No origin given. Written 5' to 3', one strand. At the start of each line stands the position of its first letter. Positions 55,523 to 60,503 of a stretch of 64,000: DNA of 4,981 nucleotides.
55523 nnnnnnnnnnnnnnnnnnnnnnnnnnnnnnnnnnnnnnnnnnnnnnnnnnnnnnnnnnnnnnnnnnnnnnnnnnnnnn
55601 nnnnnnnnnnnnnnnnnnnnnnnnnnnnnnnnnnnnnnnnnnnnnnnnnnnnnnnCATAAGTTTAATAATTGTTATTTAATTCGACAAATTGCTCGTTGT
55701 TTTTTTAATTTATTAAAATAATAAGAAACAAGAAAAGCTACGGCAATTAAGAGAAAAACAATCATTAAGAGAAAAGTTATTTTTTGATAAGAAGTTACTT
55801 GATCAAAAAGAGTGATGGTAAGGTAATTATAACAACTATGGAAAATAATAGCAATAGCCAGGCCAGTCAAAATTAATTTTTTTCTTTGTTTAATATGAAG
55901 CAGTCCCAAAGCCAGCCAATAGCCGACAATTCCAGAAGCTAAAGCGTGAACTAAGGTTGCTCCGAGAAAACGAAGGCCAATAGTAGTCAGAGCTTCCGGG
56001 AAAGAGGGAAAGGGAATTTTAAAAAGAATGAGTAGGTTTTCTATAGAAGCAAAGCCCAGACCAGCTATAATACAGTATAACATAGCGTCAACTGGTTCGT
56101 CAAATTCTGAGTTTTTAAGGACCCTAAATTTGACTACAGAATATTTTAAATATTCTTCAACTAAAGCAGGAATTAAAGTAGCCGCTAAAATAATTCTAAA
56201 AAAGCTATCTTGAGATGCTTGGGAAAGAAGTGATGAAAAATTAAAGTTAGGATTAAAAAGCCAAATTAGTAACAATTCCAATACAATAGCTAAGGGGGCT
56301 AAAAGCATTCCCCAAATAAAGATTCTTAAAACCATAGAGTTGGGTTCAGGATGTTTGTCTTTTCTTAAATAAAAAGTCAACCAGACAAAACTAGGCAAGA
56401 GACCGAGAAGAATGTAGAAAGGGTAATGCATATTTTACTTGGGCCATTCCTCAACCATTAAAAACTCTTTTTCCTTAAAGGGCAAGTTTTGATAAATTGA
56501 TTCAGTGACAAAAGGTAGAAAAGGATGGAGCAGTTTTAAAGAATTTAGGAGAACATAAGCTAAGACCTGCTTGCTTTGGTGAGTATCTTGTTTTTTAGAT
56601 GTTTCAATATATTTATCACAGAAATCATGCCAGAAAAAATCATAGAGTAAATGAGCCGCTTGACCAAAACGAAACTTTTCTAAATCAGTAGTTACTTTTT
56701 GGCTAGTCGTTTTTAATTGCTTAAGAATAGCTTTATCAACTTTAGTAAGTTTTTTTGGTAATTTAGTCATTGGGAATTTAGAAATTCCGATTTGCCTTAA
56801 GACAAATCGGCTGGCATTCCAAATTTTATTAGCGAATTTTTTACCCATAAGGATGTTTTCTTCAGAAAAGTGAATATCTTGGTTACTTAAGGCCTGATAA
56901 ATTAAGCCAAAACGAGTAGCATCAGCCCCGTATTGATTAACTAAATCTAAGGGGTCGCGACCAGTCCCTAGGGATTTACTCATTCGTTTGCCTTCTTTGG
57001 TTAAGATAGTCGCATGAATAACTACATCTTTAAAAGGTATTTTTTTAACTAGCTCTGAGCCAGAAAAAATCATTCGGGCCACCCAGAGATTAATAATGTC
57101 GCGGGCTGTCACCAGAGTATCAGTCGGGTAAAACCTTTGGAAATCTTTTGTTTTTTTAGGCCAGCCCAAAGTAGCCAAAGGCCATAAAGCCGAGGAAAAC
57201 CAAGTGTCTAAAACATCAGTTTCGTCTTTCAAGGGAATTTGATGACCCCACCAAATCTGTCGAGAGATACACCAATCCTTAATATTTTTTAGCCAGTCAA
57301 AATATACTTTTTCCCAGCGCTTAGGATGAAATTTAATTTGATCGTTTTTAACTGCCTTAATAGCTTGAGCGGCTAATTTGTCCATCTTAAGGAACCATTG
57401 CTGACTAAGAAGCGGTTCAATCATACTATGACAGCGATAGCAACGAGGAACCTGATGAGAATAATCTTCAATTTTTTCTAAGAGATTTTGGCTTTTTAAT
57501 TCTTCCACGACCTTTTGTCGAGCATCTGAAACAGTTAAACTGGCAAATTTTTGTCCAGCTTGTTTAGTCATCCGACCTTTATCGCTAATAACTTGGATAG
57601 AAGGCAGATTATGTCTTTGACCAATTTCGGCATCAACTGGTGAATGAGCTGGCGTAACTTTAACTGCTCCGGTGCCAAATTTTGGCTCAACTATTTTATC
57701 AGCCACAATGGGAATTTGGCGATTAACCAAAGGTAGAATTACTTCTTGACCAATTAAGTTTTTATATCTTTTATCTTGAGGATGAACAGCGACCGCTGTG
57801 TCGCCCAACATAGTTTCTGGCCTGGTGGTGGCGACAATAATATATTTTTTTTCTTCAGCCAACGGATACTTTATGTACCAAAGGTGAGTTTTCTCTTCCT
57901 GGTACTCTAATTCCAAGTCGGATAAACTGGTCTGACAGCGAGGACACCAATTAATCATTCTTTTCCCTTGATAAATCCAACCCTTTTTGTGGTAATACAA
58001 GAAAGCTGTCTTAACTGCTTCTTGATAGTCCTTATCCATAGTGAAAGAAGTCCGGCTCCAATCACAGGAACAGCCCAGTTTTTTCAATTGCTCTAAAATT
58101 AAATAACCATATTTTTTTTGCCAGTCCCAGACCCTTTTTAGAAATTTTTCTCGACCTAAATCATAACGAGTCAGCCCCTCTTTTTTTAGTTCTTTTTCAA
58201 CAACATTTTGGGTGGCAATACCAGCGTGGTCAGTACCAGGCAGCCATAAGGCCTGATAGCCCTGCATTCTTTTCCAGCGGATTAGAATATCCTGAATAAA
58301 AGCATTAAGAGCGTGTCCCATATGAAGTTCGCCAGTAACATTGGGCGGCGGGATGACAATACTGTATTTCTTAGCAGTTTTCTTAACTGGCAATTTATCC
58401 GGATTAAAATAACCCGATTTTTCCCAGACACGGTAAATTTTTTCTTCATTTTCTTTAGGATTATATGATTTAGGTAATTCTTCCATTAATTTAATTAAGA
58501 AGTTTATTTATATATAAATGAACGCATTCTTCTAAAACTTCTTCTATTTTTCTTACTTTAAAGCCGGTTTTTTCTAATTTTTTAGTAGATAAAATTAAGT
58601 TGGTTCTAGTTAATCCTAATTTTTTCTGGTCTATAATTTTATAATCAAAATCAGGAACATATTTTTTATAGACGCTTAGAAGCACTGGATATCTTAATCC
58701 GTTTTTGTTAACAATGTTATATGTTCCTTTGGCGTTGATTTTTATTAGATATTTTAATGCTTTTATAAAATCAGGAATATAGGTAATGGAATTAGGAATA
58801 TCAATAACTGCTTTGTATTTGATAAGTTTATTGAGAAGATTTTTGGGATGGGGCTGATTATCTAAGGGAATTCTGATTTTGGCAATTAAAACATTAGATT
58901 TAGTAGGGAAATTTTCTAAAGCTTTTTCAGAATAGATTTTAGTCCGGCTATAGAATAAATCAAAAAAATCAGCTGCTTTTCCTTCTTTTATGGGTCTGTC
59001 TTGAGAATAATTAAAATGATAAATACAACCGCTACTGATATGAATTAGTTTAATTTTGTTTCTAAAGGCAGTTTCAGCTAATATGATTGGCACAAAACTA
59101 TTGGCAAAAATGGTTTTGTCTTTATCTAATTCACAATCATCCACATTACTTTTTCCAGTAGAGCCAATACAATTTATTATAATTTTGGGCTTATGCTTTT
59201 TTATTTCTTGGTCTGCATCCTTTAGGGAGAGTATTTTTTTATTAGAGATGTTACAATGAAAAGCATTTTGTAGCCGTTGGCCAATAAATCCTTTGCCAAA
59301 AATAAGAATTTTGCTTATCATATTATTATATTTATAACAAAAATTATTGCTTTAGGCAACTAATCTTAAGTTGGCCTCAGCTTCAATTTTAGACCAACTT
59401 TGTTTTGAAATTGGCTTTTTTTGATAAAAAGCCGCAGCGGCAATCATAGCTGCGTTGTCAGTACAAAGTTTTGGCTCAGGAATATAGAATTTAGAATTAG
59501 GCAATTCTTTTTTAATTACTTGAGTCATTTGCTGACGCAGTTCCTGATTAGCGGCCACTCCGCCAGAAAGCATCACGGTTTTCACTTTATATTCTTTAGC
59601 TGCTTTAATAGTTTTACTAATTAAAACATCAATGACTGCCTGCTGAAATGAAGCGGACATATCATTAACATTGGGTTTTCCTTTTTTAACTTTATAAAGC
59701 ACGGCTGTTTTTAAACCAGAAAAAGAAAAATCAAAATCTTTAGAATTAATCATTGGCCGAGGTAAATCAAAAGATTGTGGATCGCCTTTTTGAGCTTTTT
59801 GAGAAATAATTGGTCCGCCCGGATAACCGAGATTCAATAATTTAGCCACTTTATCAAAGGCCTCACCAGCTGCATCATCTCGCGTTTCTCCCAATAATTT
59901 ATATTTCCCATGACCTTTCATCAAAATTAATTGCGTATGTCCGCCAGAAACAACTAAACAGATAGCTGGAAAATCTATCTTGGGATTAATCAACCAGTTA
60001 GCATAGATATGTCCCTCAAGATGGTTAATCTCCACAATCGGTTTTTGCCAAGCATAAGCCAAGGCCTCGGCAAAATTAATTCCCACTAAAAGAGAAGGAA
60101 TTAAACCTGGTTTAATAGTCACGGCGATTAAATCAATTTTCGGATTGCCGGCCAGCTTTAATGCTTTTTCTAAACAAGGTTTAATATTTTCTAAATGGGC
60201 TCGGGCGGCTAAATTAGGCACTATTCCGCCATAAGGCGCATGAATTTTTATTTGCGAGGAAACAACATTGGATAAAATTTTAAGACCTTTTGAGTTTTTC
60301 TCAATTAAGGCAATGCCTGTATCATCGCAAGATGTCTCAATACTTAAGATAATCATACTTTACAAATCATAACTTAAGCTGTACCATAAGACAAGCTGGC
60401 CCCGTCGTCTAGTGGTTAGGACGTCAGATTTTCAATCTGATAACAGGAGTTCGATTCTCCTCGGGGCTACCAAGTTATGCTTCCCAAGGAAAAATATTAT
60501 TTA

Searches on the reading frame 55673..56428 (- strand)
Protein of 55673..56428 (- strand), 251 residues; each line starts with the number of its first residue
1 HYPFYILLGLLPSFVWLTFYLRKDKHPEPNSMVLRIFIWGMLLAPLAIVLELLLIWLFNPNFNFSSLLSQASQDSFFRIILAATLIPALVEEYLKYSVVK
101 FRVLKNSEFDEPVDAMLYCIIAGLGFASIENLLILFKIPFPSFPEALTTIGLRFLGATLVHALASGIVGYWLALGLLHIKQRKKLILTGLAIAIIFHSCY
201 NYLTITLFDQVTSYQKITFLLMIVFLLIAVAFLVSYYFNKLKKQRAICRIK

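Call 8: search_protein_families(library=pfam, proteins=[window:55673-56428:-], max_evalue=0.001)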
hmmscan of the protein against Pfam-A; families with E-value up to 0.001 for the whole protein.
window:55673-56428:- (251 aa): 1 family
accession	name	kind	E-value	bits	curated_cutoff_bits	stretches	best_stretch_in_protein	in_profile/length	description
PF13367.11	PrsW-protease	-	3.2e-31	108.8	23.5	1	28-226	1-193/196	PrsW family intramembrane metalloprotease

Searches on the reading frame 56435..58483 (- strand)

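Call 7: search_protein_families(library=pfam, proteins=[window:56435-58483:-], max_evalue=0.001)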
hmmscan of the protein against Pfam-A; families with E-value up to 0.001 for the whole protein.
window:56435-58483:- (682 aa): 5 families
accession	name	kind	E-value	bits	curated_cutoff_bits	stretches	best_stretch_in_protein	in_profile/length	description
PF00133.28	tRNA-synt_1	-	1.3e-130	436.4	22.7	2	15-418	1-245/414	tRNA synthetases class I (I, L, M and V)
PF09334.17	tRNA-synt_1g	-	1.1e-31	110.4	20.1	2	338-545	159-372/391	tRNA synthetases class I (M)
PF08264.19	Anticodon_1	-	3.8e-30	105.1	25.1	1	583-682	1-106/148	Anticodon-binding domain of tRNA ligase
PF13603.12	tRNA-synt_1_2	-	4.6e-10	39.7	25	1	245-309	86-150/185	Leucyl-tRNA synthetase, editing domain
PF01406.26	tRNA-synt_1e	-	3.4e-06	27.1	27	0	484-545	237-297/301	tRNA synthetases class I (C) catalytic domain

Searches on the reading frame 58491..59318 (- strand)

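Call 8: search_protein_families(library=pfam, proteins=[window:58491-59318:-], max_evalue=0.001)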
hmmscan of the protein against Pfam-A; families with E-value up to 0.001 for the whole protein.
window:58491-59318:- (275 aa): 2 families
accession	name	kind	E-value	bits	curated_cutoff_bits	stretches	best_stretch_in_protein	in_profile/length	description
PF04321.23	RmlD_sub_bind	-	8.4e-10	38.6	27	1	3-150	2-150/287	RmlD substrate binding domain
PF01370.27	Epimerase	-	1.2e-07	31.8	20.9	1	23-141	44-160/240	NAD dependent epimerase/dehydratase family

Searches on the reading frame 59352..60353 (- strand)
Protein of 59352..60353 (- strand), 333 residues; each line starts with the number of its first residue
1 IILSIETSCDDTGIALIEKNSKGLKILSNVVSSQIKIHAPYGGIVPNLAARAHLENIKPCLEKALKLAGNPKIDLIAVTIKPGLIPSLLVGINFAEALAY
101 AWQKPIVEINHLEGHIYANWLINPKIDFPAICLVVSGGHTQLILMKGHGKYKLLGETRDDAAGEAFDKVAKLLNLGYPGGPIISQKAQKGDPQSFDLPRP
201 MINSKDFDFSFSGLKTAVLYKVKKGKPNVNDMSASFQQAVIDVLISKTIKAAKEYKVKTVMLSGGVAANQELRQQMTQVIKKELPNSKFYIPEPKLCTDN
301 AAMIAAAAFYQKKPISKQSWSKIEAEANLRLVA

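Call 8: search_protein_families(library=pfam, proteins=[window:59352-60353:-], max_evalue=0.001)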
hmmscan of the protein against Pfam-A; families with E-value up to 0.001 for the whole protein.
window:59352-60353:- (333 aa): 3 families
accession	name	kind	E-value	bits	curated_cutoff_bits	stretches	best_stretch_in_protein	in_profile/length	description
PF00814.31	TsaD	-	1.4e-97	327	24.8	1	25-305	1-263/264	tRNA N6-adenosine threonylcarbamoyltransferase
PF22521.2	HypF_C_2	-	3.3e-09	37.3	27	1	206-283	144-220/241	Carbamoyltransferase, Kae1-like Domain, second subdomain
PF02543.21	Carbam_trans_N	-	0.00027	20.9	24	0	224-273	267-317/346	Carbamoyltransferase N-terminus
